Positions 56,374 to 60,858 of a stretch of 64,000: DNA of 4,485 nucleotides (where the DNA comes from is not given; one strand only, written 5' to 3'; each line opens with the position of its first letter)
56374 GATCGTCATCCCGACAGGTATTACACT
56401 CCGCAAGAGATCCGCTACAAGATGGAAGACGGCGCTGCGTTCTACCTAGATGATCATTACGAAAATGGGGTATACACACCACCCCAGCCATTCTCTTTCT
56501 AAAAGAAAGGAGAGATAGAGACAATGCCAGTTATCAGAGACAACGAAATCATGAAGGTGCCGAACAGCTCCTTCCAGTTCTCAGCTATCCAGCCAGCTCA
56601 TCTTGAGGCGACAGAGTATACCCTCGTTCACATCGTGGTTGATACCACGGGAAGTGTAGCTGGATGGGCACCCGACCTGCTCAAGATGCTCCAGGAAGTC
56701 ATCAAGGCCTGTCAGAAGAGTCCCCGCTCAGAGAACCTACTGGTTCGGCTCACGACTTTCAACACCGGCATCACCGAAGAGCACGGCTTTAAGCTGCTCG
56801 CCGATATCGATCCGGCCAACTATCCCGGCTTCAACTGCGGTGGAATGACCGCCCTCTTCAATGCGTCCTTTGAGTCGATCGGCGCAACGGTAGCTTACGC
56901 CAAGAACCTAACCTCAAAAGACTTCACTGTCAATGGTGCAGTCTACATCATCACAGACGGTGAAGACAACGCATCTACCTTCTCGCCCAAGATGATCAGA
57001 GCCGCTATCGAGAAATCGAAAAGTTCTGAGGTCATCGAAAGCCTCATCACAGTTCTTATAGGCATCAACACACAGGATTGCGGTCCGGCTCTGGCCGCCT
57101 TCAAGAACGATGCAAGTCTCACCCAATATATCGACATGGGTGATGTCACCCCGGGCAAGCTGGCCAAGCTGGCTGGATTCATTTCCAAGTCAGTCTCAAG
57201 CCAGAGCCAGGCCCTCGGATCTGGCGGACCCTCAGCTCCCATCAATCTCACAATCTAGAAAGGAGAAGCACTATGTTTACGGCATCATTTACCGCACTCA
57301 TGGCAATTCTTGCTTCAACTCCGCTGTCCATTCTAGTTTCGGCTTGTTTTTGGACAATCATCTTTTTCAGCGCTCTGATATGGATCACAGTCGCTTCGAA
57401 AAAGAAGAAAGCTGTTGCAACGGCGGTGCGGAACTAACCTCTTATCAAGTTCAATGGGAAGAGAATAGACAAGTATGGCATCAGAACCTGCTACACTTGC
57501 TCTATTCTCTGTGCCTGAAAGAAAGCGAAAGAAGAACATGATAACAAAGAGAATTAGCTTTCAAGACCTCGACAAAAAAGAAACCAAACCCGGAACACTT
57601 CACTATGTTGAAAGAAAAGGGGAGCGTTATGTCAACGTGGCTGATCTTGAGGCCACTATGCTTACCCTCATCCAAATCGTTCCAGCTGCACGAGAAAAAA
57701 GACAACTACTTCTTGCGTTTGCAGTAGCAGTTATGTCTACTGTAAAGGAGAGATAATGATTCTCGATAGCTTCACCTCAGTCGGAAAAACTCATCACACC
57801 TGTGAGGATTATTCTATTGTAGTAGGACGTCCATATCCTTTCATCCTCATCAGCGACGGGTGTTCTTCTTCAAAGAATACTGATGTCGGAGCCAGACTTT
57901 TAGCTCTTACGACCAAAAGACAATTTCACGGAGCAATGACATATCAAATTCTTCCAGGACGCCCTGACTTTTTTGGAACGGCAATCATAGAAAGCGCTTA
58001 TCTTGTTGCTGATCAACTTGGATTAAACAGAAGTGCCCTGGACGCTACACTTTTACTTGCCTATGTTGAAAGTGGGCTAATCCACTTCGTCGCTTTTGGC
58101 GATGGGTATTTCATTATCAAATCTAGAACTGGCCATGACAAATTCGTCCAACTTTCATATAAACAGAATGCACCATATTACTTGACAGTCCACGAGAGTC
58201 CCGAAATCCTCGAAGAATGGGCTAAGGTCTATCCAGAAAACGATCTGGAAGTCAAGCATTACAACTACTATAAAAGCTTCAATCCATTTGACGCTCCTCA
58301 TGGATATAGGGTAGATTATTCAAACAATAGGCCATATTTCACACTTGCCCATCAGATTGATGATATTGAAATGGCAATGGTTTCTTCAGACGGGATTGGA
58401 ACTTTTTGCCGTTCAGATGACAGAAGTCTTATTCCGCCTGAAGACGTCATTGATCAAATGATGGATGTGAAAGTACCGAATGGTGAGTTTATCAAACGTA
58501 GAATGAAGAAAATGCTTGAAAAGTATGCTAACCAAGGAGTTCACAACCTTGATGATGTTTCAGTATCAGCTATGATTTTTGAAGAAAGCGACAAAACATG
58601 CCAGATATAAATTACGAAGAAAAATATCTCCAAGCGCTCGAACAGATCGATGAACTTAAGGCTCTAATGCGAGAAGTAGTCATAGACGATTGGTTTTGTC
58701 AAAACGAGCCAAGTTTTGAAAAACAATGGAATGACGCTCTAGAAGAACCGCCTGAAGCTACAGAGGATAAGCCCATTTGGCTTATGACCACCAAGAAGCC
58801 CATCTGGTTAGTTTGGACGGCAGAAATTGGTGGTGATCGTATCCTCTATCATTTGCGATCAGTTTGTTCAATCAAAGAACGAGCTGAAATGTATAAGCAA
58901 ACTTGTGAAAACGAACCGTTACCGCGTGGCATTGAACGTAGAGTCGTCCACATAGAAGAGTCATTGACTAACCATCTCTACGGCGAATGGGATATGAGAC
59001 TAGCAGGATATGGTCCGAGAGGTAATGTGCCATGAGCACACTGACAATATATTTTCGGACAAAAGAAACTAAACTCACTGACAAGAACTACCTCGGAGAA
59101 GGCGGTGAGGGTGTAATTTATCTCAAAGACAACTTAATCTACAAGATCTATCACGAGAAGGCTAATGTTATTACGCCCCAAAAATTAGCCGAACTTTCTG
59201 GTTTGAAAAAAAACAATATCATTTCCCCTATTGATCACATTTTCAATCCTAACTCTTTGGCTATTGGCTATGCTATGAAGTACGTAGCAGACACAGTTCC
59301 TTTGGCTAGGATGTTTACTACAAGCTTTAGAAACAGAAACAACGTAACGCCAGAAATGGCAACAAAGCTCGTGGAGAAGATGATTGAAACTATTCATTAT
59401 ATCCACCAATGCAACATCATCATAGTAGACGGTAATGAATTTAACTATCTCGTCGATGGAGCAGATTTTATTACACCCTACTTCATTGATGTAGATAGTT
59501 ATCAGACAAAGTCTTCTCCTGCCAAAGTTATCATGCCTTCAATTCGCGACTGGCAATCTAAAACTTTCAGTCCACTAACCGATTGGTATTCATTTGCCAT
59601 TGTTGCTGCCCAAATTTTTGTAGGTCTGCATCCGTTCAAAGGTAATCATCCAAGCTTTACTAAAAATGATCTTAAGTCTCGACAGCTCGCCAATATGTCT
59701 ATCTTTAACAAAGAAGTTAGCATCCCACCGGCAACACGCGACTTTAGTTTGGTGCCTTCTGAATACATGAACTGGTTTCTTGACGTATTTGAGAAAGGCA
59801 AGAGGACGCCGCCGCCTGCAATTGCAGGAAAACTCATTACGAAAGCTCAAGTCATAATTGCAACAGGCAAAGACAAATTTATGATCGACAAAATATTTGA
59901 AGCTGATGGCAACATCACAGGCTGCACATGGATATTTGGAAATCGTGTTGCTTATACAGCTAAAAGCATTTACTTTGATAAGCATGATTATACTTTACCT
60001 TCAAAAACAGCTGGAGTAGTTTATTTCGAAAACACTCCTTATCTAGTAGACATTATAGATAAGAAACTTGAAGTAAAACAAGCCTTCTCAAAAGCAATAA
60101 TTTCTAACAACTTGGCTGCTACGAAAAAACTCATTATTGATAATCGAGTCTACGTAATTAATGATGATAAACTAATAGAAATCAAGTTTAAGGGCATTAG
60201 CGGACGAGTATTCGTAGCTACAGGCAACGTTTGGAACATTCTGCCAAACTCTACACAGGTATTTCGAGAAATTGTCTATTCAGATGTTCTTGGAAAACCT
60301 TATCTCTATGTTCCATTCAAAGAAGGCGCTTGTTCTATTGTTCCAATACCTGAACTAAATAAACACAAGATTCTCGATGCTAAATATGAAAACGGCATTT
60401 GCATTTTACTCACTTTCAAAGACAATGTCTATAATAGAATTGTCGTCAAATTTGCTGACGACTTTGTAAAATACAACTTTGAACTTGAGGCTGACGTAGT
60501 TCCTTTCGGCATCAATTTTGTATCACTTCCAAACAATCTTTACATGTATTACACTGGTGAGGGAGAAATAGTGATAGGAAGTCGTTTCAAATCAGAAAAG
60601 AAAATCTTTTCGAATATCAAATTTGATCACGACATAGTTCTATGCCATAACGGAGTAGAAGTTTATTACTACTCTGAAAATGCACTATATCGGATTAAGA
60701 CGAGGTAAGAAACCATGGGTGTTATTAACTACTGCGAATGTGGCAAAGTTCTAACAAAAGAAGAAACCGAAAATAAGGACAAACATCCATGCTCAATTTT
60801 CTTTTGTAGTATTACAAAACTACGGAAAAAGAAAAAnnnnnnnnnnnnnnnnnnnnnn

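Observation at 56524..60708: Operon of vWA protein, PP2C-like phosphatase and kinase-like protein resembling the TerY-P triad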

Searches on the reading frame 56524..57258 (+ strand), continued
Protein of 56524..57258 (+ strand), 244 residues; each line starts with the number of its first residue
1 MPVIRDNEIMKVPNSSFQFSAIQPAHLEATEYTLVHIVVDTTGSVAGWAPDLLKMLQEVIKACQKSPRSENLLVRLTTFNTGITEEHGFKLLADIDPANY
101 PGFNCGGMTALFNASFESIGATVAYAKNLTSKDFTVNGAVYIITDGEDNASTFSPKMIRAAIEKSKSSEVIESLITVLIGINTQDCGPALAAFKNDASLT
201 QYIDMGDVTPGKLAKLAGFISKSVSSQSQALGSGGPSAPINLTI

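Call 92: find_encoding_contigs(protein=P0014, flank=7000, max_places=1)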
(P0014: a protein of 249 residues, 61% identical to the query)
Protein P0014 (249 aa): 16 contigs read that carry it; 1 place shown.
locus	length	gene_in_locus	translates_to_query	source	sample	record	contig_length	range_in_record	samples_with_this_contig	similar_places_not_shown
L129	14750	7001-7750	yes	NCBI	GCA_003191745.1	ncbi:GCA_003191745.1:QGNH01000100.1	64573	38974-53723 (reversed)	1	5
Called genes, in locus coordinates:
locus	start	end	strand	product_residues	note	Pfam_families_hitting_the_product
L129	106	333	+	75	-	-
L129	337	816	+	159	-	PF08719:NADAR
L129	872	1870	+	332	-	-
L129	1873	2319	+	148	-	PF01139:RtcB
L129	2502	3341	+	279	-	PF22635:I-TevI_ZnF (weak)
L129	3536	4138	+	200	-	PF01139:RtcB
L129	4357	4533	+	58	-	-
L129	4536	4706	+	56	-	-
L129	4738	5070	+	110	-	PF22751:DUF488-N3a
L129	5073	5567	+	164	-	-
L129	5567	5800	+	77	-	-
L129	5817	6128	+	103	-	PF04024:PspC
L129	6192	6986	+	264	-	PF00857:Isochorismatase (faint)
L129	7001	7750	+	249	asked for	-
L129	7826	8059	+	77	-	-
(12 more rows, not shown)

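Call 93: find_encoding_contigs(protein=P0048, flank=7000, max_places=1)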
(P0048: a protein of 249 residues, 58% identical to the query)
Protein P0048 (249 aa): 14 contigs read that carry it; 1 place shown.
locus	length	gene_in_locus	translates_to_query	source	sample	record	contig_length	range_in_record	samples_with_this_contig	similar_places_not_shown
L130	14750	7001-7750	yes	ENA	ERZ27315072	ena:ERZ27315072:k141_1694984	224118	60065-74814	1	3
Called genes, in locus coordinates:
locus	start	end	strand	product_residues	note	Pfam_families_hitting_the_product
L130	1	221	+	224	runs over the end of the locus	PF00899:ThiF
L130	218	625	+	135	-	-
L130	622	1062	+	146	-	-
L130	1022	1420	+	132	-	-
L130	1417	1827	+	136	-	-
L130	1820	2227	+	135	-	-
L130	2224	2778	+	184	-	-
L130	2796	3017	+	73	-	PF02597:ThiS (weak)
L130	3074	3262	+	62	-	-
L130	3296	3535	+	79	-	-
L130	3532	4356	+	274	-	-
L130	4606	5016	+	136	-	-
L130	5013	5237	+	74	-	-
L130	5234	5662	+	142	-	-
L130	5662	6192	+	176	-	-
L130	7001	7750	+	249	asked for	-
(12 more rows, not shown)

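Call 94: find_encoding_contigs(protein=P0084, flank=7000, max_places=1)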
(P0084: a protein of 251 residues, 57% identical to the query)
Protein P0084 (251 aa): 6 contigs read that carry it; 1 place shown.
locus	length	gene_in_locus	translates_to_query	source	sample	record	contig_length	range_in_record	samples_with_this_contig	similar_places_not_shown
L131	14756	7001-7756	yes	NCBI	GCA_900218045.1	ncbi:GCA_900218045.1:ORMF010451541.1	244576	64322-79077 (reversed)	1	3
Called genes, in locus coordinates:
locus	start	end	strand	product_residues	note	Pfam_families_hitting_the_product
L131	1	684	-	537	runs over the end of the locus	PF01743:PolyA_pol, PF12627:PolyA_pol_RNAbd, PF01966:HD, PF13735:tRNA_NucTran2_2 (weak)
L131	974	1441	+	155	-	-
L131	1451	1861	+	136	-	-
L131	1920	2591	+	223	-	-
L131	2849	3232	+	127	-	PF02021:UPF0102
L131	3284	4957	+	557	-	PF13489:Methyltransf_23 (faint), PF08241:Methyltransf_11 (faint), PF08242:Methyltransf_12 (weak), PF13649:Methyltransf_25 (weak), PF13847:Methyltransf_31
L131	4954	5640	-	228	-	PF00293:NUDIX, PF19368:WHD_AraR, PF21906:WHD_NrtR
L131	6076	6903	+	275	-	-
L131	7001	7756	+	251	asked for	-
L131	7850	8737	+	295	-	PF13672:PP2C_2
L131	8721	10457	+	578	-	-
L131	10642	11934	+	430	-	PF17767:NAPRTase_N, PF04095:NAPRTase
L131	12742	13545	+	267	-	PF02498:Bro-N (weak)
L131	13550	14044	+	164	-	PF00293:NUDIX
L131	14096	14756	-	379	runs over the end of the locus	PF13433:Peripla_BP_5, PF13458:Peripla_BP_6, PF01094:ANF_receptor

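Call 95: find_encoding_contigs(protein=P0095, flank=7000, max_places=1)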
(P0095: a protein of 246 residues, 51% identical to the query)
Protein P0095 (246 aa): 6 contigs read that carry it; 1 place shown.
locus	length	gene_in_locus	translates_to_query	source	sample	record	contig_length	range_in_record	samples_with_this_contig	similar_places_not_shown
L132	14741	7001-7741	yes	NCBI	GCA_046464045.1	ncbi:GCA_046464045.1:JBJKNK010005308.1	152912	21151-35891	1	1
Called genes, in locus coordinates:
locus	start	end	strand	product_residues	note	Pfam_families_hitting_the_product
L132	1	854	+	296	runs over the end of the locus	PF00483:NTP_transferase, PF12804:NTP_transf_3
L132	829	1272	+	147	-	-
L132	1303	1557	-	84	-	-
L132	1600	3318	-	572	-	PF00069:Pkinase (faint)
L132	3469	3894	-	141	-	-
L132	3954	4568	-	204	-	-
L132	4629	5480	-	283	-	PF13672:PP2C_2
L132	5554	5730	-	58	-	-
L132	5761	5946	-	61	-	-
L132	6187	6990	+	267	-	-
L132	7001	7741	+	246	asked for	-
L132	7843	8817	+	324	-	PF01555:N6_N4_Mtase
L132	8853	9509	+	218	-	-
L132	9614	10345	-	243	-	PF01555:N6_N4_Mtase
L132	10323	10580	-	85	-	-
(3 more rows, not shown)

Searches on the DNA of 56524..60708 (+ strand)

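Call 6: search_dna_similar(query=window:56524-60708:+, collection=phages, mode=distant, max_rows=20)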
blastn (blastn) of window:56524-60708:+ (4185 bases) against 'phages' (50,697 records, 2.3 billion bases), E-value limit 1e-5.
No match.

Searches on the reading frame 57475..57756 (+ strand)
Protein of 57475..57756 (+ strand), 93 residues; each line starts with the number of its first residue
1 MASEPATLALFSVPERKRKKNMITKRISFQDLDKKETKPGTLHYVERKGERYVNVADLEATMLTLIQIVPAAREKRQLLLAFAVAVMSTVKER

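Call 3: search_protein_families(library=pfam, proteins=[window:57475-57756:+], max_evalue=0.1)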
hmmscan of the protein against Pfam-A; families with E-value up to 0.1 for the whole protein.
window:57475-57756:+ (93 aa): 0 families

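Call 4: search_protein_families(library=phrogs, proteins=[window:57475-57756:+], max_evalue=0.01)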
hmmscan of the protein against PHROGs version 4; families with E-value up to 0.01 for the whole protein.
window:57475-57756:+ (93 aa): 0 families

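Call 8: search_protein_families(library=padloc, proteins=[window:57475-57756:+], max_evalue=0.1)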
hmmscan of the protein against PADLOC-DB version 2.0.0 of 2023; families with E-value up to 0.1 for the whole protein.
window:57475-57756:+ (93 aa): 0 families

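Call 9: search_protein_families(library=ncbifam, proteins=[window:57475-57756:+], max_evalue=0.1)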
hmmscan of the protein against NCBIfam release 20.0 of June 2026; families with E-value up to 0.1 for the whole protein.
window:57475-57756:+ (93 aa): 0 families

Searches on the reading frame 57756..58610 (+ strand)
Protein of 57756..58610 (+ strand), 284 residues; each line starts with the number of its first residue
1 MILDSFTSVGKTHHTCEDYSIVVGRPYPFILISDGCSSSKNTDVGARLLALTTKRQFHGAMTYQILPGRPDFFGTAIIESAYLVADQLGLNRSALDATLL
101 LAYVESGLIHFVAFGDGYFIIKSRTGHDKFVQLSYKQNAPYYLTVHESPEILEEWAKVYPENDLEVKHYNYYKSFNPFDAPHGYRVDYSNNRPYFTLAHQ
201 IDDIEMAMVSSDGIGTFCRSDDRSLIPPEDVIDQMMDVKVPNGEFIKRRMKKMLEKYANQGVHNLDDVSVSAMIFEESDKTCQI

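Call 3: search_protein_families(library=pfam, proteins=[window:57756-58610:+], max_evalue=0.1)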
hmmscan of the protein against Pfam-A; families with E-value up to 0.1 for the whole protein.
window:57756-58610:+ (284 aa): 1 family
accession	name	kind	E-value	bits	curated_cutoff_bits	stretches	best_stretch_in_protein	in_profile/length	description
PF13672.11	PP2C_2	-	2.2e-08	34.3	24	1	13-254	9-208/209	Protein phosphatase 2C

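Call 4: search_protein_families(library=phrogs, proteins=[window:57756-58610:+], max_evalue=0.01)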
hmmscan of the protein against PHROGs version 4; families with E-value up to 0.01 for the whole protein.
window:57756-58610:+ (284 aa): 0 families

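Call 8: search_protein_families(library=padloc, proteins=[window:57756-58610:+], max_evalue=0.1)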
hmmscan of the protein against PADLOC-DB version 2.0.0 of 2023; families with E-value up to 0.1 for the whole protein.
window:57756-58610:+ (284 aa): 1 family
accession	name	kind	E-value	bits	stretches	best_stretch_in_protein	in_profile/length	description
PDLC02324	AbiEii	-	0.027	12.2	1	217-271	134-191/231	AbiEii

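Call 9: search_protein_families(library=ncbifam, proteins=[window:57756-58610:+], max_evalue=0.1)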
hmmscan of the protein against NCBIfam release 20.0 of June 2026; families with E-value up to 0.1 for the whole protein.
window:57756-58610:+ (284 aa): 0 families
